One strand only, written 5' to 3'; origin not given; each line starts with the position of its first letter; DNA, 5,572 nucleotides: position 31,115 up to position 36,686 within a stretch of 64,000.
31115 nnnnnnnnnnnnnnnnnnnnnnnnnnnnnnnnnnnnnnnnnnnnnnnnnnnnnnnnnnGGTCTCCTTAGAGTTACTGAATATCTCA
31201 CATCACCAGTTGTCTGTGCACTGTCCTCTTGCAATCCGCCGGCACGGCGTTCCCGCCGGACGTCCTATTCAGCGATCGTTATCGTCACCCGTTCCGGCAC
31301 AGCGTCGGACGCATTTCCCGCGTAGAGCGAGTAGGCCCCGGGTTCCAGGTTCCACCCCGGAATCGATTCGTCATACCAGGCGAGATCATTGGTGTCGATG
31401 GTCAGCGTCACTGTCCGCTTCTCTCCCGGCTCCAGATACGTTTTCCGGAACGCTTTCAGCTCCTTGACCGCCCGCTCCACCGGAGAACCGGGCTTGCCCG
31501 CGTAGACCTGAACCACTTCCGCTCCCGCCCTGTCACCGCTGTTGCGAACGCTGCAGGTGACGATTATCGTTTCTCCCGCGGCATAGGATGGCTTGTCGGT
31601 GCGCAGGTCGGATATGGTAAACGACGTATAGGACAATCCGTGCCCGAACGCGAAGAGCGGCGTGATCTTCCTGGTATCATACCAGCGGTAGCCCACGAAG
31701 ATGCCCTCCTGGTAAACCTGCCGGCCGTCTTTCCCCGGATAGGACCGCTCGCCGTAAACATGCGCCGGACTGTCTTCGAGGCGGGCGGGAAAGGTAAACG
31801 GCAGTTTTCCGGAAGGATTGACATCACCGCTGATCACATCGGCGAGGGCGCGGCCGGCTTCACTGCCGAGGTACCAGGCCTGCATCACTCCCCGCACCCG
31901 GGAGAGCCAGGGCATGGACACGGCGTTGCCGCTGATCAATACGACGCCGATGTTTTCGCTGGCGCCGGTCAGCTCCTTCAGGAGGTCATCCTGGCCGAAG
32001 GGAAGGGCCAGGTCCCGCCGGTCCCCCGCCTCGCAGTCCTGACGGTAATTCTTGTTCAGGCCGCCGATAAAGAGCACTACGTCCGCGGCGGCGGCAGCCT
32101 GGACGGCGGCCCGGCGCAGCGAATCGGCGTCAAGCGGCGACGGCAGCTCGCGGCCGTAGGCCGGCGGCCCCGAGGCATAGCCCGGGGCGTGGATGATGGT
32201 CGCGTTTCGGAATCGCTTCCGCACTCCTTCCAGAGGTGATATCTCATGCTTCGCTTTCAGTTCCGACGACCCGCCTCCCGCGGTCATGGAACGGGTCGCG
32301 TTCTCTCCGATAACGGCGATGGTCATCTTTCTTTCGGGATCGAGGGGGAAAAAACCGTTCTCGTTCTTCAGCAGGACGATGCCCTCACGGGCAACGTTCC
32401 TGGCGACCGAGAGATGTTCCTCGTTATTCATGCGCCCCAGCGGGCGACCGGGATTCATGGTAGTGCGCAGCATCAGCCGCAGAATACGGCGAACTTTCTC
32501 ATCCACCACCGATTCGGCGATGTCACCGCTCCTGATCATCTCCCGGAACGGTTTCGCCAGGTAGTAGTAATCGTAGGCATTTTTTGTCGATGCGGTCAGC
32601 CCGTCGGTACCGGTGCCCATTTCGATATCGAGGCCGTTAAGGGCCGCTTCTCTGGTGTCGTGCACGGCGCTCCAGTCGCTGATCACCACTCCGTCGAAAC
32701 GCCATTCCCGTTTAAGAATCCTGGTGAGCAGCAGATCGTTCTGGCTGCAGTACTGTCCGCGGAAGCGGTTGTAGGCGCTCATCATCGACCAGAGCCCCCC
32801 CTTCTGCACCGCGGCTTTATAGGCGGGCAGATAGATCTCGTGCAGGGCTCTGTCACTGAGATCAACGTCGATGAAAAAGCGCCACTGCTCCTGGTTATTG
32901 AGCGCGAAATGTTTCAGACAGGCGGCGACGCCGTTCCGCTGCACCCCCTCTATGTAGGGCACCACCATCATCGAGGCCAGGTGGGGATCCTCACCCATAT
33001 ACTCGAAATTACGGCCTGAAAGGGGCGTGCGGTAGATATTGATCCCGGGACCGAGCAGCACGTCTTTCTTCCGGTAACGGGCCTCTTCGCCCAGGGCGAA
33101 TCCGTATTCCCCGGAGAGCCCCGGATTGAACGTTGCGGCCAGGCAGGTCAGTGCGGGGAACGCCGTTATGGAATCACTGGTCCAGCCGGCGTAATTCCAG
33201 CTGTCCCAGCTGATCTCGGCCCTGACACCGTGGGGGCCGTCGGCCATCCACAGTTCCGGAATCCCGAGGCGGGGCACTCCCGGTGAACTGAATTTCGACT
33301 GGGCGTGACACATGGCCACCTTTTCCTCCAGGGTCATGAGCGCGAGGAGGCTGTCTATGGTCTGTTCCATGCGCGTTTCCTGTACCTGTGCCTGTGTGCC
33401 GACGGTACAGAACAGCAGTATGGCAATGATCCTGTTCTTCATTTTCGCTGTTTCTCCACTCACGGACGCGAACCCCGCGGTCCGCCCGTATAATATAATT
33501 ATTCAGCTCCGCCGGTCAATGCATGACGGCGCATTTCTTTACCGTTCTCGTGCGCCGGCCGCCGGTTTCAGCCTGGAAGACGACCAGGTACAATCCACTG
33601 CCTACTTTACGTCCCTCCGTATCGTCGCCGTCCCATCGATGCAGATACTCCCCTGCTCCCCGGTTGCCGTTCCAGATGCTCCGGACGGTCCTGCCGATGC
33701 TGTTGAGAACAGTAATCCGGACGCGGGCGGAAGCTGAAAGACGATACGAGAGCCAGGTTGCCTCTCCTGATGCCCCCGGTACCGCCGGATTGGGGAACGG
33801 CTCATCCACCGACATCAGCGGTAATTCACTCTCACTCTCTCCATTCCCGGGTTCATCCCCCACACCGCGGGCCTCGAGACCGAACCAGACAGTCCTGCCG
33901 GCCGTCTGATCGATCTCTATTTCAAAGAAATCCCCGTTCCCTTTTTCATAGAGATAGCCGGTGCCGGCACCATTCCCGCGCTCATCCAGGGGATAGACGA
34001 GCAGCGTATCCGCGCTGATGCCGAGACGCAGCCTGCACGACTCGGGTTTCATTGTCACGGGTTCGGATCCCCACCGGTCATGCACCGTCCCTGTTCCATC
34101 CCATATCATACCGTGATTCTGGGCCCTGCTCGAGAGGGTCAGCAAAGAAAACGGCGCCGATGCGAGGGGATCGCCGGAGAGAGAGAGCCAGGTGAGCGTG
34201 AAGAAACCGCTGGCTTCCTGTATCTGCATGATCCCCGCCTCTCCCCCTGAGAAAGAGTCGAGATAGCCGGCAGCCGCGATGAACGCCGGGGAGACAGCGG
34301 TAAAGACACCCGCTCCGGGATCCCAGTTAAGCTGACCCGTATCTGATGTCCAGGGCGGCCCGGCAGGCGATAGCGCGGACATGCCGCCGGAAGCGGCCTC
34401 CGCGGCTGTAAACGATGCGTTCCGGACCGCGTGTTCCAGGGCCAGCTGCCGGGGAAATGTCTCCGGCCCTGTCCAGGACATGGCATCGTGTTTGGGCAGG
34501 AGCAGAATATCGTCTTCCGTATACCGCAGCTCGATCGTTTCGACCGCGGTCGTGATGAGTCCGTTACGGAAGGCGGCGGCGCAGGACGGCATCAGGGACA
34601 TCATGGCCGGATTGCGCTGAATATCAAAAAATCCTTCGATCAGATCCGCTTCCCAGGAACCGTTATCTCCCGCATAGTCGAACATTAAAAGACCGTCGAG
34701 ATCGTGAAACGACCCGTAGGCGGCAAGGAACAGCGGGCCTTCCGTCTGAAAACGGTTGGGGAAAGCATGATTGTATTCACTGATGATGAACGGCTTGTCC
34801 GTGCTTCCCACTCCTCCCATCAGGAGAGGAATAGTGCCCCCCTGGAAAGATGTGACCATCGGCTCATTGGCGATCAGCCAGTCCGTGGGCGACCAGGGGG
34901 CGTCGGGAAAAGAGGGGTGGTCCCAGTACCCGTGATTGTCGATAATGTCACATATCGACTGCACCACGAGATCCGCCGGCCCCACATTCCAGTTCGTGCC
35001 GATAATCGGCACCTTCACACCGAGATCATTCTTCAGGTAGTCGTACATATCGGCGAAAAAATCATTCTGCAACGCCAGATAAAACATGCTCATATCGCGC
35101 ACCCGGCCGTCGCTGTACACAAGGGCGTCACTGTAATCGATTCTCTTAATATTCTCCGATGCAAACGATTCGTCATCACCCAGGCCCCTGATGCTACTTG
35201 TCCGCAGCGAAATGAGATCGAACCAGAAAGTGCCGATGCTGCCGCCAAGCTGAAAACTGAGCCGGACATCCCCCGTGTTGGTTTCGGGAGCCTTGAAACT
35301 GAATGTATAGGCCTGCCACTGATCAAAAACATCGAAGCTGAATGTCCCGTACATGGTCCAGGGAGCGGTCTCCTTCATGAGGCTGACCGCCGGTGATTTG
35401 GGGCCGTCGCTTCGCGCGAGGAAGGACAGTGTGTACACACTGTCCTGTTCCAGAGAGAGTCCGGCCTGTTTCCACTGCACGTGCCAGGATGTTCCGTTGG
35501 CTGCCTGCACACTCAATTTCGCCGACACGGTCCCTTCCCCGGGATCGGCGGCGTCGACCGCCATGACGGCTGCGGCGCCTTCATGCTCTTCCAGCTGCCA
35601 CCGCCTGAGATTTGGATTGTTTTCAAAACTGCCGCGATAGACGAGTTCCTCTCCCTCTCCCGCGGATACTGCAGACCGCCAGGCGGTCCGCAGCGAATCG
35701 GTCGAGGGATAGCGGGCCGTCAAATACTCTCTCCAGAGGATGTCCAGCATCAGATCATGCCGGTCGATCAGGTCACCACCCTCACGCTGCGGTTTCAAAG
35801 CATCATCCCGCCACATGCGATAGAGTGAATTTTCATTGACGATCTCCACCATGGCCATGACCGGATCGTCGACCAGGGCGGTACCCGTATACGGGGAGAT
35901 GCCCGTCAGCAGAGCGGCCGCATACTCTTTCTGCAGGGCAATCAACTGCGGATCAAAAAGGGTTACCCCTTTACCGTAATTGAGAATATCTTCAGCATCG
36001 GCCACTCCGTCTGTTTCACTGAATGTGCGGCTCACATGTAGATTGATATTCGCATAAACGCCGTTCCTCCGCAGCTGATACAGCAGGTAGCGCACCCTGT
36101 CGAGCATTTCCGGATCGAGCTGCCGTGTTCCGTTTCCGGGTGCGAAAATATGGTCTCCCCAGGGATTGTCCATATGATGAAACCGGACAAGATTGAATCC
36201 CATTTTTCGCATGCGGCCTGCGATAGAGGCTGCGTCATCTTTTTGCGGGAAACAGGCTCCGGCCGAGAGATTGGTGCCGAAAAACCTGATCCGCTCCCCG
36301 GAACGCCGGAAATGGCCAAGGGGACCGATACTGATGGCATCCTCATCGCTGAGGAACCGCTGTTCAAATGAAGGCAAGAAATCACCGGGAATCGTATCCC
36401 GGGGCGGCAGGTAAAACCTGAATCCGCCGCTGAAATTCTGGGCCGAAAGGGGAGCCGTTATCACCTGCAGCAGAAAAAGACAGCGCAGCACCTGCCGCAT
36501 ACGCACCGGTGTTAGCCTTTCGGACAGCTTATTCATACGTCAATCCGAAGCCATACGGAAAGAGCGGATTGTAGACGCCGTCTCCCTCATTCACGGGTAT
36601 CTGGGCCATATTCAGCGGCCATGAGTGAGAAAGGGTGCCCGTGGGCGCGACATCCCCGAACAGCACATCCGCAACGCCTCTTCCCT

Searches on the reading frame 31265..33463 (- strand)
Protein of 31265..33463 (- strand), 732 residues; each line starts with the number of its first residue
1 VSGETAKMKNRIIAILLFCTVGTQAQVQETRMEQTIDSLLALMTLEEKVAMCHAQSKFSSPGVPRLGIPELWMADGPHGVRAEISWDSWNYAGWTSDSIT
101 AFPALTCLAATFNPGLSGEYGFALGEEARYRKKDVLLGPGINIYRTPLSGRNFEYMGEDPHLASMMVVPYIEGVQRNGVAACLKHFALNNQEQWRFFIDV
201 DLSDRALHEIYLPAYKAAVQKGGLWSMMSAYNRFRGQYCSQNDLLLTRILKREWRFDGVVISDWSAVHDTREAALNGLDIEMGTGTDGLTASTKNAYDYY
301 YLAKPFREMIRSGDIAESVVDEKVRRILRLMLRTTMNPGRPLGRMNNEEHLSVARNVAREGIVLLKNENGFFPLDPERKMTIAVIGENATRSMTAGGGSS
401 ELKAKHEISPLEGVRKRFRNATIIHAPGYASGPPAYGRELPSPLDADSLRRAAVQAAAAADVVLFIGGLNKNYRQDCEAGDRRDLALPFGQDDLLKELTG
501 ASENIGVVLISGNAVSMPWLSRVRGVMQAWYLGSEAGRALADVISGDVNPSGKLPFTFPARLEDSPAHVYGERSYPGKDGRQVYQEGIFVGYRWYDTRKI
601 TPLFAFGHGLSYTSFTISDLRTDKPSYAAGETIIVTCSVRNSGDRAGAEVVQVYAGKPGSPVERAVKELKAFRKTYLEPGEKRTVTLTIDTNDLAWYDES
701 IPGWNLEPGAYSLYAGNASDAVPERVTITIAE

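Call 17: search_protein_families(library=pfam, proteins=[window:31265-33463:-], max_evalue=0.001)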
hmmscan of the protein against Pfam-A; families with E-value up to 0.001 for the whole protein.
window:31265-33463:- (732 aa): 3 families
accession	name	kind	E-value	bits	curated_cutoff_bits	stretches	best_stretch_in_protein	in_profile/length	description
PF01915.27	Glyco_hydro_3_C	-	4.2e-56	190.5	31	1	362-592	1-200/200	Glycosyl hydrolase family 3 C-terminal domain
PF00933.27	Glyco_hydro_3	-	3.5e-31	109.3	27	1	95-330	79-316/316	Glycosyl hydrolase family 3 N terminal domain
PF14310.12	Fn3-like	-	6.9e-23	81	25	1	649-719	1-71/71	Fibronectin type III-like domain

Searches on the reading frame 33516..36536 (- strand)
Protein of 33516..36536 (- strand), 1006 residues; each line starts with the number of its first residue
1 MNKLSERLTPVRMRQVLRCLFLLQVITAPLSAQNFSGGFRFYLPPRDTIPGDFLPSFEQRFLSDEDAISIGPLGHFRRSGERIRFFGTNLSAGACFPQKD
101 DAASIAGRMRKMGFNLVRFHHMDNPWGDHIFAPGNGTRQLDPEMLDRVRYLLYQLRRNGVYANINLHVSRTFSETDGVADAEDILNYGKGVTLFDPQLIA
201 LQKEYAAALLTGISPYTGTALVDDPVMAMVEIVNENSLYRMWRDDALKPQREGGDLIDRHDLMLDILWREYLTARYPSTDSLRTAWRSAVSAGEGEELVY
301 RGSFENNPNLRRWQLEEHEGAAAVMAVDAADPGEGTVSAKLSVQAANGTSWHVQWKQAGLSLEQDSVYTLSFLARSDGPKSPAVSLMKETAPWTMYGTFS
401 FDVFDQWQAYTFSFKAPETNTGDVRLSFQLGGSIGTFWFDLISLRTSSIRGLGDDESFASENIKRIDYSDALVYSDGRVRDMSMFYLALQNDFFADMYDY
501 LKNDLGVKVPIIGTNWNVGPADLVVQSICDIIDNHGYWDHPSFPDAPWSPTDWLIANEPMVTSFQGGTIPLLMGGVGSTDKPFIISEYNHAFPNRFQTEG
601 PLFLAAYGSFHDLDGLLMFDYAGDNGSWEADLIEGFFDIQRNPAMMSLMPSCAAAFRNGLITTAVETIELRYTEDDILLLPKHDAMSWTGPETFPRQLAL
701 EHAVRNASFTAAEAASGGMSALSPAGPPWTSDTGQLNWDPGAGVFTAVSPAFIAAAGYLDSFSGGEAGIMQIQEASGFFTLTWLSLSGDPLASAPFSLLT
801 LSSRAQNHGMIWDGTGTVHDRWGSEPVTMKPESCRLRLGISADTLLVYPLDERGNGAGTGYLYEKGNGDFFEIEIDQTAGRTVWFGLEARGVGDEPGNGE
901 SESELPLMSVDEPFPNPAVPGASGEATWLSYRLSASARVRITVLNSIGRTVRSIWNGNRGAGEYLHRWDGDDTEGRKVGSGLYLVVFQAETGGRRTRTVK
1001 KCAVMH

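Call 17: search_protein_families(library=pfam, proteins=[window:33516-36536:-], max_evalue=0.001)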
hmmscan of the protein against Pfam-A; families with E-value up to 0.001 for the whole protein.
window:33516-36536:- (1006 aa): 3 families
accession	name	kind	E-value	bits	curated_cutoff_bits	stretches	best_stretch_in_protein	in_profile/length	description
PF02018.23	CBM_4_9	-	2.4e-12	47.8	25.9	1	297-431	2-132/136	Carbohydrate binding domain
PF13860.13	FlgD_ig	-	2.3e-08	34.3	27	1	932-992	17-78/79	FlgD Ig-like domain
PF00150.24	Cellulase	-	3.3e-05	24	23.5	1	79-171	4-88/272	Cellulase (glycosyl hydrolase family 5)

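Call 20: search_protein_families(library=ncbifam, proteins=[window:33516-36536:-], max_evalue=0.001)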
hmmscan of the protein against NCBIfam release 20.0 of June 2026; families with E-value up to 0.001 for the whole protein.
window:33516-36536:- (1006 aa): 2 families
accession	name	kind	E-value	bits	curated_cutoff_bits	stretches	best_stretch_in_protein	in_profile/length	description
NF005176.1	PRK06655.1-1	equivalog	6.9e-06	26.1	230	1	935-996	95-156/197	flagellar hook assembly protein FlgD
NF052228.1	T9SS_PorZ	equivalog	6.7e-05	21.5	260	1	914-1004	676-755/757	type IX secretion system anionic LPS delivery protein PorZ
